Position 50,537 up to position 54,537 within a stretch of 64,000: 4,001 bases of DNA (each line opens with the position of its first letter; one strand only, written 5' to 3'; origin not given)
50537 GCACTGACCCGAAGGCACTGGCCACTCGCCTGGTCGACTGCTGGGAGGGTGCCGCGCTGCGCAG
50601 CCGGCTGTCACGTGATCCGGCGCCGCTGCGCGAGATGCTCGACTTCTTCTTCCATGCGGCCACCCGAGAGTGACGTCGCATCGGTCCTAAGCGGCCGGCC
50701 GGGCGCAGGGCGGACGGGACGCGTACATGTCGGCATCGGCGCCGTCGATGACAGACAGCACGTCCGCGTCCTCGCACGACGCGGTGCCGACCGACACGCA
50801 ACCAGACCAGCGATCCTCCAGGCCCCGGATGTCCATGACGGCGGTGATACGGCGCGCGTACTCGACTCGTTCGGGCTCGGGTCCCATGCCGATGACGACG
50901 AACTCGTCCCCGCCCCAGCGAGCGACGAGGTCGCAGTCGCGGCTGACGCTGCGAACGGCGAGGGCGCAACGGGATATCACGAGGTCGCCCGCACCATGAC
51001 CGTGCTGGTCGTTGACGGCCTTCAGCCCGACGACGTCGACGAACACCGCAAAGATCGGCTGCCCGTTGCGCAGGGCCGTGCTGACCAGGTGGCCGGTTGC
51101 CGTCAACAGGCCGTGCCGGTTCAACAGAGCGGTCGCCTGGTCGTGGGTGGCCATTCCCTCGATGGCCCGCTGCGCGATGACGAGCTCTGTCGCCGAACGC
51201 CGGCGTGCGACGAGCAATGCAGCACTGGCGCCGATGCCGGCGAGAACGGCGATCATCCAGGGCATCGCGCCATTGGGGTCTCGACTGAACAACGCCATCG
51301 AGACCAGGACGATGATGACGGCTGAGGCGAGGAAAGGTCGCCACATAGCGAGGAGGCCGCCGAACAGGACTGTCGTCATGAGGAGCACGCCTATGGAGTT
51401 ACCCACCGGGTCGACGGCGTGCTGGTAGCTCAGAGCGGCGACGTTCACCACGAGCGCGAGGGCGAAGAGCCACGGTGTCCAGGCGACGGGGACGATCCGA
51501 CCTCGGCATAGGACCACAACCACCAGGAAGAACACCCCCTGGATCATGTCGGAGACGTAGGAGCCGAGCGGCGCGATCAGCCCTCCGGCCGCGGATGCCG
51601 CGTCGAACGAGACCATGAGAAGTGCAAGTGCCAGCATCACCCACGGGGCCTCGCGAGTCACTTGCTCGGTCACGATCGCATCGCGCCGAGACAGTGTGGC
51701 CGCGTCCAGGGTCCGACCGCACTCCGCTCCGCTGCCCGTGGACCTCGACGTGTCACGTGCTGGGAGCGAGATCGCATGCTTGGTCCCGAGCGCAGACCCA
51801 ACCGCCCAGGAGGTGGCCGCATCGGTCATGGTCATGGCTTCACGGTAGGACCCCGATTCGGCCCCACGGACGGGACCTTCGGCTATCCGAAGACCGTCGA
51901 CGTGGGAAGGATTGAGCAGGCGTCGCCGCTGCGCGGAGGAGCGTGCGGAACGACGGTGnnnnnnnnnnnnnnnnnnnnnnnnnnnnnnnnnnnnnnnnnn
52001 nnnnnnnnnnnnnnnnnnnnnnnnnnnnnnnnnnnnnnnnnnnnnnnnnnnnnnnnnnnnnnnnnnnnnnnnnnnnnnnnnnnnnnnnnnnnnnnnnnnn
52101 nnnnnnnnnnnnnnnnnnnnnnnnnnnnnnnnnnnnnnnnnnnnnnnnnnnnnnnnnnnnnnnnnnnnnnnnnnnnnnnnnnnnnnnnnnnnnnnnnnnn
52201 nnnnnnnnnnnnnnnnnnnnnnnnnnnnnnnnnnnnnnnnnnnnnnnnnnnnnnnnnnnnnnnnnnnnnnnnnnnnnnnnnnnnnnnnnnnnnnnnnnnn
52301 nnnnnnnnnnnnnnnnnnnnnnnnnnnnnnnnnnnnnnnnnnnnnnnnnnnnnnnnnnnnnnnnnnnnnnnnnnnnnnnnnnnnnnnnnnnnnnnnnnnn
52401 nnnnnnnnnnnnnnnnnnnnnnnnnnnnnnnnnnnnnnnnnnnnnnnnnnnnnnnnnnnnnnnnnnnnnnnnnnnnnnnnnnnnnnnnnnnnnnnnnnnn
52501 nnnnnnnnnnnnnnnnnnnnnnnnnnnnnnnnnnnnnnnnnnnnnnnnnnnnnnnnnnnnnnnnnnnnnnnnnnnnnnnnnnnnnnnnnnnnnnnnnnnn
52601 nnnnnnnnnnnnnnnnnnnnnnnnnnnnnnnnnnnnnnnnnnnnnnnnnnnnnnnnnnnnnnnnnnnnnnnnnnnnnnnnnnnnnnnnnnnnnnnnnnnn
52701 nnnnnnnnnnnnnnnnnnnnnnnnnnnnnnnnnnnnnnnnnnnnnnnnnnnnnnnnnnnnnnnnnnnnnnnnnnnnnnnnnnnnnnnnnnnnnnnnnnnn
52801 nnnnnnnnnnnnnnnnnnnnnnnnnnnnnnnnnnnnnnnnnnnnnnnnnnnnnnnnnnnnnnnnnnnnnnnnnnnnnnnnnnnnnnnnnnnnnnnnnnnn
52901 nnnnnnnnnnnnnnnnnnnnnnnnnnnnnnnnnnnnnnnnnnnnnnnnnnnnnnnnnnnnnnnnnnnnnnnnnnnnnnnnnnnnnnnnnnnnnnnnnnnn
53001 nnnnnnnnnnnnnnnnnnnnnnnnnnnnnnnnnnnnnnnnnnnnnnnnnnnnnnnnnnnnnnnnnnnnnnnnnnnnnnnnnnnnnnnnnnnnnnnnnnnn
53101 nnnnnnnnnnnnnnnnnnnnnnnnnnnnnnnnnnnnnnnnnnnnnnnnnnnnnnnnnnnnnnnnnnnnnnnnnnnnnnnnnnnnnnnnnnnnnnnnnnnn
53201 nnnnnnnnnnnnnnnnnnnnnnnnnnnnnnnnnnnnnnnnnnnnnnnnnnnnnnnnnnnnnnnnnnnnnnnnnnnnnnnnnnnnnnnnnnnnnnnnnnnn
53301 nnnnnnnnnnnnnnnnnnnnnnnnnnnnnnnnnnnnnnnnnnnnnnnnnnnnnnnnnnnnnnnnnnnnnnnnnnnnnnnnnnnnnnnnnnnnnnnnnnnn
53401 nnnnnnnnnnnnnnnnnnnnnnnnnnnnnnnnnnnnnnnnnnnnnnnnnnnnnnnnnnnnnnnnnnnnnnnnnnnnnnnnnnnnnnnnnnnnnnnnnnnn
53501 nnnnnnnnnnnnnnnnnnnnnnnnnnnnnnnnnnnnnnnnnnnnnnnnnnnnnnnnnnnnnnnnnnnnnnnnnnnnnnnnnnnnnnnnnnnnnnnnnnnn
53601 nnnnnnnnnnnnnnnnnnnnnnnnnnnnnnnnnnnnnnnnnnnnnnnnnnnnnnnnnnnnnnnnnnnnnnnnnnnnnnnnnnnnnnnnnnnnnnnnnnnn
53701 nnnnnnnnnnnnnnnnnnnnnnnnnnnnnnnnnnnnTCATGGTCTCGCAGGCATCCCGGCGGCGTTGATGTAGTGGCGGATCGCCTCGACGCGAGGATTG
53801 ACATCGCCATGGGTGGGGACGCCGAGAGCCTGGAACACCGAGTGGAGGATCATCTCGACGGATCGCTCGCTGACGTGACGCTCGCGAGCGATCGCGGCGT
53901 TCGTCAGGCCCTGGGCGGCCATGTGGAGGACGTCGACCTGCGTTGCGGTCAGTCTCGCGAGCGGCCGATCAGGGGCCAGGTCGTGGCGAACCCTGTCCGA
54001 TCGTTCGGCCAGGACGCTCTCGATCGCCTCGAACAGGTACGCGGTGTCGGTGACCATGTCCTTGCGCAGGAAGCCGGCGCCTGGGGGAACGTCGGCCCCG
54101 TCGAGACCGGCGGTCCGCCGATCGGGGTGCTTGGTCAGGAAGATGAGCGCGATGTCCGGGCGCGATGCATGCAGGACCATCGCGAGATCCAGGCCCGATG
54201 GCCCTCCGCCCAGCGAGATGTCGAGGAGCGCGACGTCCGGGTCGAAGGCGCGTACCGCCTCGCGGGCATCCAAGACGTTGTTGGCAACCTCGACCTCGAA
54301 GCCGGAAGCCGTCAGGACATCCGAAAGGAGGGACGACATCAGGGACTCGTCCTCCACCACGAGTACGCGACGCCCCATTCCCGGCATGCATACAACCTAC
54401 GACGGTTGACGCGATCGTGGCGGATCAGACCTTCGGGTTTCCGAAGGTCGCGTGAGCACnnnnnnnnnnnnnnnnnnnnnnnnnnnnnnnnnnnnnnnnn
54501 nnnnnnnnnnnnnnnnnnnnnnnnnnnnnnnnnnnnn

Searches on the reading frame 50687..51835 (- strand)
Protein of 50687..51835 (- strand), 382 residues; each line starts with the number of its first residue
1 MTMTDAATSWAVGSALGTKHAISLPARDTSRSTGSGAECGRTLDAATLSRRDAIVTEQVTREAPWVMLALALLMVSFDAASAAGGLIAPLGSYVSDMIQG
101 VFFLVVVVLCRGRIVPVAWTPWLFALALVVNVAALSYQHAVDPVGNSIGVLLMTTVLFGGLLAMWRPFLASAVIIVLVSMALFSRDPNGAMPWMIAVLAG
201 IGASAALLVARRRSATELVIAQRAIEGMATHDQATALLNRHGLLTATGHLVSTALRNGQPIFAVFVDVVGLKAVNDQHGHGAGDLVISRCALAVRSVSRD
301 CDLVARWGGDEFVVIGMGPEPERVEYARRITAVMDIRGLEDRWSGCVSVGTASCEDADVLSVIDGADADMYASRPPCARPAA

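Call 50: search_protein_families(library=pfam, proteins=[window:50687-51835:-], max_evalue=0.0001)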
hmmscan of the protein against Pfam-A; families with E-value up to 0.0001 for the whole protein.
window:50687-51835:- (382 aa): 1 family
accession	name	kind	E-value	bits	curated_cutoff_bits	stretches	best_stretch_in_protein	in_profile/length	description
PF00990.26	GGDEF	-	1e-22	81.1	23.8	1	229-373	1-154/161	Diguanylate cyclase, GGDEF domain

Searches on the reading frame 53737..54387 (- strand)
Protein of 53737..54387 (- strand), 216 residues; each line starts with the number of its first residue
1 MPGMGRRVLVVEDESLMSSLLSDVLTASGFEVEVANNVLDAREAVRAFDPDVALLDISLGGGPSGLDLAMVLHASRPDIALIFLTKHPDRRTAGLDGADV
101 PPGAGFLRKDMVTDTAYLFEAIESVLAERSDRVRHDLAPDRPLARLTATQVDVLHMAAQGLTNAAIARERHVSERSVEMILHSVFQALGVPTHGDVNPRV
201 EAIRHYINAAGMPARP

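Call 50: search_protein_families(library=pfam, proteins=[window:53737-54387:-], max_evalue=0.0001)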
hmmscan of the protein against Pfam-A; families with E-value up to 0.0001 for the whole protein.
window:53737-54387:- (216 aa): 2 families
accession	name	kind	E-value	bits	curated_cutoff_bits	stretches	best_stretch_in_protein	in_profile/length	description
PF00072.30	Response_reg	-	3.1e-14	53.5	30.2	1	8-92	1-84/111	Response regulator receiver domain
PF00196.25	GerE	-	5.5e-09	36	23.5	1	145-191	2-48/57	Bacterial regulatory proteins, luxR family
